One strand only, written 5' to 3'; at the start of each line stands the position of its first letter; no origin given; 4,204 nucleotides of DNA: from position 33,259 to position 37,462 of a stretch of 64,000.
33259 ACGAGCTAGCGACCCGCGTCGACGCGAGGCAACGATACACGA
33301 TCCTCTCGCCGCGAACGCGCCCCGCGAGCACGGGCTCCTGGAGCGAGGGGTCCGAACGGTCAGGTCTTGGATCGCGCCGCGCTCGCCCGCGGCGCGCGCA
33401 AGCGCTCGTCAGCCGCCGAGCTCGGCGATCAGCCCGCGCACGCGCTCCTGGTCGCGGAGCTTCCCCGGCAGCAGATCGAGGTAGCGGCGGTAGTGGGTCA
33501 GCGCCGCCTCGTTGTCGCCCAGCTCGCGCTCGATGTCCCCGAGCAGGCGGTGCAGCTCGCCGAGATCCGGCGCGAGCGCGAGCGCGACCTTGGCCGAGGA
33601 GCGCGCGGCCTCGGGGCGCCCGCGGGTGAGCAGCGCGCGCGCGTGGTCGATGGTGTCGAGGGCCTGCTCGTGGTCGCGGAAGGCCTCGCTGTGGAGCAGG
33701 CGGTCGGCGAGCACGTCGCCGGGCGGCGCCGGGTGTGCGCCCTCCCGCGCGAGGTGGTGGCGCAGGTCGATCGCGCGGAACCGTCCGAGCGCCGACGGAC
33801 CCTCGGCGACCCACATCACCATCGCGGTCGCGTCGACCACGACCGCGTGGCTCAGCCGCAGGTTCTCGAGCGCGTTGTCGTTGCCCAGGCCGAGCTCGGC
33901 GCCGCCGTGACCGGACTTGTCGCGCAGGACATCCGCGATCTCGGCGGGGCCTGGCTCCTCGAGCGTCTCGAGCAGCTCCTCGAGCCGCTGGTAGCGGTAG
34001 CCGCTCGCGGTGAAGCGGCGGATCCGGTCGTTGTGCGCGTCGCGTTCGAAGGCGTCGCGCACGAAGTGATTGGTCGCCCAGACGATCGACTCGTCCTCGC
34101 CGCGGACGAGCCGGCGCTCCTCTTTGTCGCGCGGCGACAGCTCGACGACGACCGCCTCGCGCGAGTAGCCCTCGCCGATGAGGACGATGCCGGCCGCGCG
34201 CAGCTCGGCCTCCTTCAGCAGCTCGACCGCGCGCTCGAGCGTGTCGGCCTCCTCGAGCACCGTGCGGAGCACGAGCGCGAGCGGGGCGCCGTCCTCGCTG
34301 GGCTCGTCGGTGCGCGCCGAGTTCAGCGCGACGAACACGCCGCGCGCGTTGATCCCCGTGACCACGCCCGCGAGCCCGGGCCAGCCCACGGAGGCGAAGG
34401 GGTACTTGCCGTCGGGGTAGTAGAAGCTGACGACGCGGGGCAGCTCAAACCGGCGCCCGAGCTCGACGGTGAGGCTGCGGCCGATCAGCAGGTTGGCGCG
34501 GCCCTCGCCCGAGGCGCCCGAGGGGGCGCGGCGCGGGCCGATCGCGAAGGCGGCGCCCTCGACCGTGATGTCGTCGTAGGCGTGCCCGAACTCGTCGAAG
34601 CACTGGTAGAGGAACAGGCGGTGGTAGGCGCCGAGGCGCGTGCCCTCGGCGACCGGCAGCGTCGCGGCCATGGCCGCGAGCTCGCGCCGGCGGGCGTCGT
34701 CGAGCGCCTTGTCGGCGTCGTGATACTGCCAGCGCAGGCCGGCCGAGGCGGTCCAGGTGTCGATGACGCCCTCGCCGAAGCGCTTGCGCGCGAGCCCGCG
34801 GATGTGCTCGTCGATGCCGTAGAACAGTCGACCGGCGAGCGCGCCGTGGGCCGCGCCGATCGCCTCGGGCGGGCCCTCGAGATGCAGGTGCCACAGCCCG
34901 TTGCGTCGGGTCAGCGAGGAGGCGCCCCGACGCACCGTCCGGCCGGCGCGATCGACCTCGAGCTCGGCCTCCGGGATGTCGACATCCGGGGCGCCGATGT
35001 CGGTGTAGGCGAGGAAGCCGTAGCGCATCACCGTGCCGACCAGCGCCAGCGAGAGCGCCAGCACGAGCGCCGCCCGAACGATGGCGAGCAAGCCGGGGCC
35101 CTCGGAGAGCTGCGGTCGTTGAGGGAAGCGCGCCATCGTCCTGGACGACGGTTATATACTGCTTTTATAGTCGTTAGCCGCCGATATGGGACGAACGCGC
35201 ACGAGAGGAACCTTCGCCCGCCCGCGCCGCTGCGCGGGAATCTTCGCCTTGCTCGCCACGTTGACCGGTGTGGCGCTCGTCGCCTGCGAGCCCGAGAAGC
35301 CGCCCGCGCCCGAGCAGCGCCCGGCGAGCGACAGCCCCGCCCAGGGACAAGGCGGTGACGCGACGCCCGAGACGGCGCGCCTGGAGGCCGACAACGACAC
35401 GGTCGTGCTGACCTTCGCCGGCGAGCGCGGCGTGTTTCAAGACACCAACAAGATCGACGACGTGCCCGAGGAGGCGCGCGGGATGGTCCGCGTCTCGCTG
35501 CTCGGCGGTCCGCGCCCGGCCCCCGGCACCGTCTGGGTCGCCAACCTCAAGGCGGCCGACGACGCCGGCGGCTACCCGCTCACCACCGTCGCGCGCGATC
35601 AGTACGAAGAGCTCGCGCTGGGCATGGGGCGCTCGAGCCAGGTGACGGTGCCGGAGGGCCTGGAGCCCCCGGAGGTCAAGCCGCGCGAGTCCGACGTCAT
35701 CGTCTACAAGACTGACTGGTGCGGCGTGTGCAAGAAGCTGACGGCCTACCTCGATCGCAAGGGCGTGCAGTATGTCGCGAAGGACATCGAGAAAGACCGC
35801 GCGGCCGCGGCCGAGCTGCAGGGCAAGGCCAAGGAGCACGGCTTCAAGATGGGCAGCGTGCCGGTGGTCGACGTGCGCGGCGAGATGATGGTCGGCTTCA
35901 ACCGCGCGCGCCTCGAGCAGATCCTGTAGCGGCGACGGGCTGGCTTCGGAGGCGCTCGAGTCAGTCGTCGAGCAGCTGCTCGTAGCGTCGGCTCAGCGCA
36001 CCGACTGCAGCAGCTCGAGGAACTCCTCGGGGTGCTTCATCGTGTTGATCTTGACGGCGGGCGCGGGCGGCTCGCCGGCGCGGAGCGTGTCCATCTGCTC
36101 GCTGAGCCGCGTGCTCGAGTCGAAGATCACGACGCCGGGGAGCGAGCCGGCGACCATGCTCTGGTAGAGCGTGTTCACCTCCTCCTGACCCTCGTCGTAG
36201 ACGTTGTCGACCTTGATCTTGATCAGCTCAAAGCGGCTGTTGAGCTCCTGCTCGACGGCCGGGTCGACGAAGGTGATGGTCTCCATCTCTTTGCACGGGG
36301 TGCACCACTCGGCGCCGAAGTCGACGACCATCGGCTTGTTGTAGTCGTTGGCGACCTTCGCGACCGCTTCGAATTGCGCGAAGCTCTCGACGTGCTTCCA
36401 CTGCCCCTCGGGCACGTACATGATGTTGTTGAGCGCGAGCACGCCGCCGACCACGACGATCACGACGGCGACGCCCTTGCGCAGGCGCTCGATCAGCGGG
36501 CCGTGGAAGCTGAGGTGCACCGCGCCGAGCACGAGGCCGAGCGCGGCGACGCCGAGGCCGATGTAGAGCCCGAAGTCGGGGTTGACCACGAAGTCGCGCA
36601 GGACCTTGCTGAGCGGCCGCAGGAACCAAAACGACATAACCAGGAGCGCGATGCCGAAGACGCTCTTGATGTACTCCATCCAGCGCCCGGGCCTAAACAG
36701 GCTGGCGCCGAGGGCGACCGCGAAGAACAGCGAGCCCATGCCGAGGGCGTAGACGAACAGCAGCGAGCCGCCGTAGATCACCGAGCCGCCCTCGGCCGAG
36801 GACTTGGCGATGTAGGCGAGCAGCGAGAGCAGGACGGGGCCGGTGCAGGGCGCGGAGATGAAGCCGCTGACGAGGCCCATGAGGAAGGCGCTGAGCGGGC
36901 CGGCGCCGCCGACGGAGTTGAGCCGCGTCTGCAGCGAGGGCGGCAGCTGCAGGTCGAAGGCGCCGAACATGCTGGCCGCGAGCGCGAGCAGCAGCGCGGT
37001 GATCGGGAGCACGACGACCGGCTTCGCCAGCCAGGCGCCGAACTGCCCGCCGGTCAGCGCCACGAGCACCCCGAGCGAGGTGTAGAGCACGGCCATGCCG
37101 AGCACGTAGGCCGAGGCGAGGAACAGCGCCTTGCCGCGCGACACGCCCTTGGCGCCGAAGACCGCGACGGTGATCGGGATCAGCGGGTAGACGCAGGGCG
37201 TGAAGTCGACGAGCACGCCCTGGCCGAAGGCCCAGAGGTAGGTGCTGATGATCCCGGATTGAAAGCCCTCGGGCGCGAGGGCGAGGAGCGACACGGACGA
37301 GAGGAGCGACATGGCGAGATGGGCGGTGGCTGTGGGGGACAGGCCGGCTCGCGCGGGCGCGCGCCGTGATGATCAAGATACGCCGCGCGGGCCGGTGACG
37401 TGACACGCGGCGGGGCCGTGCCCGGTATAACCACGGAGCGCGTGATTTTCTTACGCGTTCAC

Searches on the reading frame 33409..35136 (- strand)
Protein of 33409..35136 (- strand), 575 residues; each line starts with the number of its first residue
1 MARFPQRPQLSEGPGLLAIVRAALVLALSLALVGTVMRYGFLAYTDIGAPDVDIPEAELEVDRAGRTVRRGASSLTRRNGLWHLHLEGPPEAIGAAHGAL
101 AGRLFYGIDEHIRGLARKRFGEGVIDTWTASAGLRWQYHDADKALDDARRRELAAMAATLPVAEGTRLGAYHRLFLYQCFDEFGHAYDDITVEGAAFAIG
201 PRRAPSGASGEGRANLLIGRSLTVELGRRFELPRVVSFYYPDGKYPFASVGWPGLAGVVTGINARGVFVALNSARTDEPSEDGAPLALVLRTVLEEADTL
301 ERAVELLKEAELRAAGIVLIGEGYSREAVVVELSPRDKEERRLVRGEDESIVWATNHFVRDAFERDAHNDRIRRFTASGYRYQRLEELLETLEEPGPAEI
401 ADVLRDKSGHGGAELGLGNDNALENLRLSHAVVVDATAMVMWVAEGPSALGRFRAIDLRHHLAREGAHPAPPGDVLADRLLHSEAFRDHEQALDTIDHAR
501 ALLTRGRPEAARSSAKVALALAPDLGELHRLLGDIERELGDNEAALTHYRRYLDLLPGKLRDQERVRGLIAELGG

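Call 25: search_protein_families(library=pfam, proteins=[window:33409-35136:-], max_evalue=0.001)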
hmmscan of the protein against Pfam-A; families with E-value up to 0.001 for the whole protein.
window:33409-35136:- (575 aa): 3 families
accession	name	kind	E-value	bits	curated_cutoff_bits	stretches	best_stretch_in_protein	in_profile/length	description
PF03417.21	AAT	-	3.6e-19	69.8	23.2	1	247-409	33-186/225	Acyl-coenzyme A:6-aminopenicillanic acid acyl-transferase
PF13432.12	TPR_16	-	2.9e-07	31.3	32.7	1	497-558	2-63/65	Tetratricopeptide repeat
PF07719.23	TPR_2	-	7.2e-05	23.1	27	0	527-558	2-33/34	Tetratricopeptide repeat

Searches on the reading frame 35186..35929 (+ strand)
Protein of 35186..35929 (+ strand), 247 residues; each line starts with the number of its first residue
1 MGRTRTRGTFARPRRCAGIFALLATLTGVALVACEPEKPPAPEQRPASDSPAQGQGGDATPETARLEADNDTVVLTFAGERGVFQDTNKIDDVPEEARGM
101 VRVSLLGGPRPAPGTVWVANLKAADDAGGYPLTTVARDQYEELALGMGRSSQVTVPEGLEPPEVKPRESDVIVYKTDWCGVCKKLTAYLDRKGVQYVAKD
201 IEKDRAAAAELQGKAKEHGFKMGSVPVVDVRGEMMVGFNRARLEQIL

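Call 70: search_protein_families(library=pfam, proteins=[window:35186-35929:+], max_evalue=0.001)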
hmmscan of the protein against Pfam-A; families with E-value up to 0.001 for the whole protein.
window:35186-35929:+ (247 aa): 1 family
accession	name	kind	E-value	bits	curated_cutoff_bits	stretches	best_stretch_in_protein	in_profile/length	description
PF00462.30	Glutaredoxin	-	2.9e-10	40.7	22.9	1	171-233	1-58/60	Glutaredoxin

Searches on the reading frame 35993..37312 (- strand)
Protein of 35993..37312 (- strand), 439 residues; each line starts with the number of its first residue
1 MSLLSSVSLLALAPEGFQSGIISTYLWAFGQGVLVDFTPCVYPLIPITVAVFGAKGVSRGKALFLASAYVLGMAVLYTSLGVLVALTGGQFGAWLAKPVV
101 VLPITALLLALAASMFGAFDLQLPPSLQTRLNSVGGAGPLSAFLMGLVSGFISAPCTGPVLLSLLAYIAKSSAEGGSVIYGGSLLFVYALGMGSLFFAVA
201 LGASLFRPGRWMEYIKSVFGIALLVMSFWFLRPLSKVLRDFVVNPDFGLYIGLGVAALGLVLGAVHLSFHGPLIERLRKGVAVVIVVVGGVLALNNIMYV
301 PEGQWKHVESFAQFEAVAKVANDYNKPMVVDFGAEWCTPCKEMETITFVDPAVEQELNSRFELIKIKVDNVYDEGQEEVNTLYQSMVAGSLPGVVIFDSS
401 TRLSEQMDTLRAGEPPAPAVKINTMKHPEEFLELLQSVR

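Call 7: search_protein_families(library=pfam, proteins=[window:35993-37312:-], max_evalue=0.00001)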
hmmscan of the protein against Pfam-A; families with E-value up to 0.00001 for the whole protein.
window:35993-37312:- (439 aa): 5 families
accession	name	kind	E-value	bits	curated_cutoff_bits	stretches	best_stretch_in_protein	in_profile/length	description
PF02683.22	DsbD_TM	-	5.2e-49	166.9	27.1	1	25-233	5-217/219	Cytochrome C biogenesis protein transmembrane domain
PF13899.12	Thioredoxin_7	-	2e-09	37.9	27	1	313-398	5-82/83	Thioredoxin-like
PF03190.21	Thioredox_DsbH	-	1.1e-07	32.4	27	1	305-387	17-94/163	Protein of unknown function, DUF255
PF00085.26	Thioredoxin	-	4.2e-07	30.4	23.5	1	320-377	14-67/103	Thioredoxin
PF13098.12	Thioredoxin_2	-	4.6e-07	30.6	27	1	325-400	5-85/104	Thioredoxin-like domain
